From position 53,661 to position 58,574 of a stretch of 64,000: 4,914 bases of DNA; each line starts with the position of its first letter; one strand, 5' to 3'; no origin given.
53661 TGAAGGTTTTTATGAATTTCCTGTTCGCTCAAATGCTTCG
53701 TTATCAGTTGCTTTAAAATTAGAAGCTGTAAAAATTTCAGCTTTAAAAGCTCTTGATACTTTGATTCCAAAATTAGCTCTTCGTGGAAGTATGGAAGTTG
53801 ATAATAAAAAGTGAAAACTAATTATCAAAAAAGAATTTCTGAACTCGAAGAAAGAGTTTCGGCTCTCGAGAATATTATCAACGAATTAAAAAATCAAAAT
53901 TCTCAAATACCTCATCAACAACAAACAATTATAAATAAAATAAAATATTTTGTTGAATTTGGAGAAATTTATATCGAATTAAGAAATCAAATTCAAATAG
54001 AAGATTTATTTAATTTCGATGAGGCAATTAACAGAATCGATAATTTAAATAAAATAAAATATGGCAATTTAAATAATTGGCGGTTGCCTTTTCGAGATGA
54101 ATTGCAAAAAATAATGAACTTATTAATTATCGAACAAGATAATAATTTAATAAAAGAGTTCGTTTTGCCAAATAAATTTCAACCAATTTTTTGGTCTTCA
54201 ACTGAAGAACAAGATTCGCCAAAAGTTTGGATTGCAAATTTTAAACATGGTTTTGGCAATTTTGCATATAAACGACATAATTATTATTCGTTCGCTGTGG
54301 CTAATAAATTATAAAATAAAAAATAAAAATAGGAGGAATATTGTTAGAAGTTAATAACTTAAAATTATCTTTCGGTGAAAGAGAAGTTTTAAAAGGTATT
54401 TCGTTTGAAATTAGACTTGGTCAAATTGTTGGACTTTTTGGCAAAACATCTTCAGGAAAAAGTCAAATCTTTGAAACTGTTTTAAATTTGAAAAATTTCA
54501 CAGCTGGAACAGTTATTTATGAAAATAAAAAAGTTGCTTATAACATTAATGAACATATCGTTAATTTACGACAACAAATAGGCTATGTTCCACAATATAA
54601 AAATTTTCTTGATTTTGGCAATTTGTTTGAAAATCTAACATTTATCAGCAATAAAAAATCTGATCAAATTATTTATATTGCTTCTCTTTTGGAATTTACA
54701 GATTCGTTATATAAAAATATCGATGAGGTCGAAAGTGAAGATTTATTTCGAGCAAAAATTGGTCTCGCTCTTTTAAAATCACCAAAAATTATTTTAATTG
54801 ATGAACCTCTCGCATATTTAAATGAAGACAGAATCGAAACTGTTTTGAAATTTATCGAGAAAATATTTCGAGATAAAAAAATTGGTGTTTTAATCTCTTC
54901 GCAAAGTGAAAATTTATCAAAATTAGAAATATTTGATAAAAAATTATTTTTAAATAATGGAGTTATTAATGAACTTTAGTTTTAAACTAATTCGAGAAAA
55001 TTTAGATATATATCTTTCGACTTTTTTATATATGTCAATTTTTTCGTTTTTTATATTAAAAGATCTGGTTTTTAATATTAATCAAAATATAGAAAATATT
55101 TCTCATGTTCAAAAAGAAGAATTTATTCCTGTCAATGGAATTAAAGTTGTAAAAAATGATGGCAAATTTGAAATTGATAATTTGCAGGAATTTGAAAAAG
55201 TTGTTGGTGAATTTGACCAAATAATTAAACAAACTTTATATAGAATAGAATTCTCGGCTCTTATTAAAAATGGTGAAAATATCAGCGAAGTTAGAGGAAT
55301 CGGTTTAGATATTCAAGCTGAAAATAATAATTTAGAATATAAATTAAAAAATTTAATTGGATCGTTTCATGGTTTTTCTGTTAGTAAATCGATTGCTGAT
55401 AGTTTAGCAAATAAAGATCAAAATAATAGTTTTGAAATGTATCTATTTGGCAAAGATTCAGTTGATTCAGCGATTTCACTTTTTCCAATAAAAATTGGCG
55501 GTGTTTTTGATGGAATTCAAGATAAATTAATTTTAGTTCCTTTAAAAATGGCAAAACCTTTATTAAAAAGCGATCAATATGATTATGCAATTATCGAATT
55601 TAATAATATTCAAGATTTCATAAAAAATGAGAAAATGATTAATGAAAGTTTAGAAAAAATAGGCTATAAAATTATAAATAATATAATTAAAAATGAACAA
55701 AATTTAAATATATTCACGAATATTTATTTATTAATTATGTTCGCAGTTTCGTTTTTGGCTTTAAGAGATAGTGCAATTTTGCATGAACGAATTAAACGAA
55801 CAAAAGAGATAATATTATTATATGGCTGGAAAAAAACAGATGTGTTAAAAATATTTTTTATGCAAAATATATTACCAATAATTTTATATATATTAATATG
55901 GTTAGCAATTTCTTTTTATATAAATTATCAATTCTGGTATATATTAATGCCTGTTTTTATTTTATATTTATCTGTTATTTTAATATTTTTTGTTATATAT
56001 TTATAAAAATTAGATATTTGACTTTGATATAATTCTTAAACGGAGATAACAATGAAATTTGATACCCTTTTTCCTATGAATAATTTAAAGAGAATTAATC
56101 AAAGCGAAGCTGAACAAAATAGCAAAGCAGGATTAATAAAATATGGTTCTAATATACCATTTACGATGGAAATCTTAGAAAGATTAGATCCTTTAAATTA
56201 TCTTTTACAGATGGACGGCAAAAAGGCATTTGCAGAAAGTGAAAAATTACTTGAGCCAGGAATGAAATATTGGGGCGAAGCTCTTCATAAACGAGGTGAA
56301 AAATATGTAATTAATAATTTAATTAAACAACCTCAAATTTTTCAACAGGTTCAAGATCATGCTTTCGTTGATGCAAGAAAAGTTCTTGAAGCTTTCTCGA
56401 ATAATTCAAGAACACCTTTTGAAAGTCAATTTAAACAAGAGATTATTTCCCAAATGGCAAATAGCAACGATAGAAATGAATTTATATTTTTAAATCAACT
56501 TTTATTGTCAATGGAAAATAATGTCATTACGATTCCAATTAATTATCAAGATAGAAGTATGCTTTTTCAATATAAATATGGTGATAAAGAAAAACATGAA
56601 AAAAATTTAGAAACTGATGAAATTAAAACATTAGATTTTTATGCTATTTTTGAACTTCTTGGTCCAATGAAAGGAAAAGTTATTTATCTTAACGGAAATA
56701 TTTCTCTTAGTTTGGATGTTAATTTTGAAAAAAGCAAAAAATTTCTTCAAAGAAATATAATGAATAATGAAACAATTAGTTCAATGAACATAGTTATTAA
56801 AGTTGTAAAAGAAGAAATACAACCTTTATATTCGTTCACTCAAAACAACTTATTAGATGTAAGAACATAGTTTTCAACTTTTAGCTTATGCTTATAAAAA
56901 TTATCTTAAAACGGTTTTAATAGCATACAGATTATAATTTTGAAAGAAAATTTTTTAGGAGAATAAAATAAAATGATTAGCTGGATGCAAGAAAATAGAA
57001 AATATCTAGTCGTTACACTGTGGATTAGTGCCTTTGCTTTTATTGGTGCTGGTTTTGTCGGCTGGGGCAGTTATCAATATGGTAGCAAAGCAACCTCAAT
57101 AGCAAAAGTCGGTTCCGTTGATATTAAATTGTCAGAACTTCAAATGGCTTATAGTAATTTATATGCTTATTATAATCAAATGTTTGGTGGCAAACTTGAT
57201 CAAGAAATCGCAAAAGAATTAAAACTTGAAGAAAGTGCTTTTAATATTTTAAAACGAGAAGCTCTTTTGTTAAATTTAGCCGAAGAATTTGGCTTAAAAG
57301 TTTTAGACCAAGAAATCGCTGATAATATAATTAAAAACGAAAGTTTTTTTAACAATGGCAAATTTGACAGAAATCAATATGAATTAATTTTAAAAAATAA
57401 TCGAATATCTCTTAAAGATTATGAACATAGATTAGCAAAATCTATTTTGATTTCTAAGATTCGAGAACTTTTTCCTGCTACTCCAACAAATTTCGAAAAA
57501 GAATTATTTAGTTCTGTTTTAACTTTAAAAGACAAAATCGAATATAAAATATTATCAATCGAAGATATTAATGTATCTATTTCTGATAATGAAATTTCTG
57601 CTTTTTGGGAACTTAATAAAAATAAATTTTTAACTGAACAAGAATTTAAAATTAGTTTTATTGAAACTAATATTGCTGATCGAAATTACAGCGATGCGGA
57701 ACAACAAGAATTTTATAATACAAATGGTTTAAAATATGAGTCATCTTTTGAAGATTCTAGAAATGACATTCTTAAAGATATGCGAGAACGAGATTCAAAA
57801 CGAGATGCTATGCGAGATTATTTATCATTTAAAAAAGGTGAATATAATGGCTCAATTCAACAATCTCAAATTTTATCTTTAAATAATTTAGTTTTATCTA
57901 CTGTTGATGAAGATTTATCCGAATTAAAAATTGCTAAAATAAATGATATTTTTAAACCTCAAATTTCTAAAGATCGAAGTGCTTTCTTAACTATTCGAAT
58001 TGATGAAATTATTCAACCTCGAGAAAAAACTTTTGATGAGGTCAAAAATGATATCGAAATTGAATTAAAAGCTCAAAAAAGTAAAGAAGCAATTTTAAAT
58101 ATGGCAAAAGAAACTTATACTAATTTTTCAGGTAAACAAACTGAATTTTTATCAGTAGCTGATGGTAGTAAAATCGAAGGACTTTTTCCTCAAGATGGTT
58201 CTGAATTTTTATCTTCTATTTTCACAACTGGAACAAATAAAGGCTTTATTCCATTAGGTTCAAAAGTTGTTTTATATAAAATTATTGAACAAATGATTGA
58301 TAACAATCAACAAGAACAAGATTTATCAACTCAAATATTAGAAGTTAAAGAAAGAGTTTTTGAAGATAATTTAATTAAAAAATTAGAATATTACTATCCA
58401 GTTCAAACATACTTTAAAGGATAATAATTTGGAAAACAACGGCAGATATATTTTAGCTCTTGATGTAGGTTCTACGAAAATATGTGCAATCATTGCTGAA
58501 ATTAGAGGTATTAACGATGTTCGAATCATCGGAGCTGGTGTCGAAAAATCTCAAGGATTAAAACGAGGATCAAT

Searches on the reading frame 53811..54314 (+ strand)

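Call 91: search_protein_families(library=pfam, proteins=[window:53811-54314:+], max_evalue=0.00001)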
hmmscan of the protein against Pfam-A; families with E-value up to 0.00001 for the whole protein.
window:53811-54314:+ (167 aa): 1 family
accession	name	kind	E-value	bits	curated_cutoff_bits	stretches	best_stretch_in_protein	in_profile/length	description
PF07603.17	Lcl_C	-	4.1e-14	53.3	34.9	1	65-163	20-116/117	Lcl C-terminal domain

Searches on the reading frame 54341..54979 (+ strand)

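Call 92: search_protein_families(library=pfam, proteins=[window:54341-54979:+], max_evalue=0.001)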
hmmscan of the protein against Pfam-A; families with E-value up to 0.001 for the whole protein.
window:54341-54979:+ (212 aa): 2 families
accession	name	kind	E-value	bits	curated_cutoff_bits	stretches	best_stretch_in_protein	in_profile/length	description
PF00005.33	ABC_tran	-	2.1e-17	64.4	25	1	17-158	1-137/137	ABC transporter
PF13304.12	AAA_21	-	0.0005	20.7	27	0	143-192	251-302/304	AAA domain, putative AbiEii toxin, Type IV TA system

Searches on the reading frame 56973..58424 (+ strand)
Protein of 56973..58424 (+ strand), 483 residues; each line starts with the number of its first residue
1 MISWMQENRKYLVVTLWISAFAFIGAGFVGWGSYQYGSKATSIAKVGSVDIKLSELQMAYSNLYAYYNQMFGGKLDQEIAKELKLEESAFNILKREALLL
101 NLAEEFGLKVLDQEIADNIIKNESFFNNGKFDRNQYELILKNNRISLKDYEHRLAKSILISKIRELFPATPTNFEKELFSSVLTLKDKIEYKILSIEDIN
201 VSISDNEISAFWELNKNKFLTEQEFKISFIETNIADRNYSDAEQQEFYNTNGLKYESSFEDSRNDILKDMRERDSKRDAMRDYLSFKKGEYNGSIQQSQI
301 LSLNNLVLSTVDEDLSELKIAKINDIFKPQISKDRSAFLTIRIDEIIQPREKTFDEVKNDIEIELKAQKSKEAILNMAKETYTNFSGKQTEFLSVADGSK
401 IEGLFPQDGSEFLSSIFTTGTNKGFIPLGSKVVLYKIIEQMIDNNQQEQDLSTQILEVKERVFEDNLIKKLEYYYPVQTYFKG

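Call 92: search_protein_families(library=pfam, proteins=[window:56973-58424:+], max_evalue=0.001)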
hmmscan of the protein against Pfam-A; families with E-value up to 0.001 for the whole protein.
window:56973-58424:+ (483 aa): 3 families
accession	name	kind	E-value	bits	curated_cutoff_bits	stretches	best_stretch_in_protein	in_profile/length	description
PF13624.11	SurA_N_3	-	2.7e-39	135.1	27.2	1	1-164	1-162/162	SurA-like N-terminal domain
PF13623.11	SurA_N_2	-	1.8e-22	80.2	28.5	1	5-138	4-143/145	SurA-like N-terminal domain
PF13145.12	Rotamase_2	-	1.2e-08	36.2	27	1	203-359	1-121/121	PPIC-type PPIASE domain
